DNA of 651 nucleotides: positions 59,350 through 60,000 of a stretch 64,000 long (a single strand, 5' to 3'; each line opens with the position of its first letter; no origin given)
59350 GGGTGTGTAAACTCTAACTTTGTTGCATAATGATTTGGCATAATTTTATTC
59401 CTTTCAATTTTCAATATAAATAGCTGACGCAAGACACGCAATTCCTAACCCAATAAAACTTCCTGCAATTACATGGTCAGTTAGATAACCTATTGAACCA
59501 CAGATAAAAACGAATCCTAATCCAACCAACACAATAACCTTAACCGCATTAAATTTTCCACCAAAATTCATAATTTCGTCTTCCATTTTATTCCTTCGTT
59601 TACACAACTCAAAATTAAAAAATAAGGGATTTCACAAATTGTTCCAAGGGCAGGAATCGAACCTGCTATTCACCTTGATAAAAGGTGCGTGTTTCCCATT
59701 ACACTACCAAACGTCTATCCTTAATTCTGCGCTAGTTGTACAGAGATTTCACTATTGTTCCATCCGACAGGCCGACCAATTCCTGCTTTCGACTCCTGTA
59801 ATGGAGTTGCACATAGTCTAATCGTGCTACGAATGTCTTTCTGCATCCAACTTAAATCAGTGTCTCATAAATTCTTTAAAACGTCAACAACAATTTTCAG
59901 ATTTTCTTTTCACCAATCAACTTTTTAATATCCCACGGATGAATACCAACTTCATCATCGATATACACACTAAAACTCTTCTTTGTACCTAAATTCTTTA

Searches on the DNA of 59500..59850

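Call 95: search_rna_families(source=window, start=59500, end=59850, threshold=evalue, max_evalue=0.01, show_alignments=1)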
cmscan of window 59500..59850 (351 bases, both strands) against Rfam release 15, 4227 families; matches with E-value up to 0.01: 1.
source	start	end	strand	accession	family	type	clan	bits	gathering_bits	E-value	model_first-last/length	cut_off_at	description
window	59648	59708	-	RF00005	tRNA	Gene; tRNA;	CL00001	39.4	29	4.5e-07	6-65/71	no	tRNA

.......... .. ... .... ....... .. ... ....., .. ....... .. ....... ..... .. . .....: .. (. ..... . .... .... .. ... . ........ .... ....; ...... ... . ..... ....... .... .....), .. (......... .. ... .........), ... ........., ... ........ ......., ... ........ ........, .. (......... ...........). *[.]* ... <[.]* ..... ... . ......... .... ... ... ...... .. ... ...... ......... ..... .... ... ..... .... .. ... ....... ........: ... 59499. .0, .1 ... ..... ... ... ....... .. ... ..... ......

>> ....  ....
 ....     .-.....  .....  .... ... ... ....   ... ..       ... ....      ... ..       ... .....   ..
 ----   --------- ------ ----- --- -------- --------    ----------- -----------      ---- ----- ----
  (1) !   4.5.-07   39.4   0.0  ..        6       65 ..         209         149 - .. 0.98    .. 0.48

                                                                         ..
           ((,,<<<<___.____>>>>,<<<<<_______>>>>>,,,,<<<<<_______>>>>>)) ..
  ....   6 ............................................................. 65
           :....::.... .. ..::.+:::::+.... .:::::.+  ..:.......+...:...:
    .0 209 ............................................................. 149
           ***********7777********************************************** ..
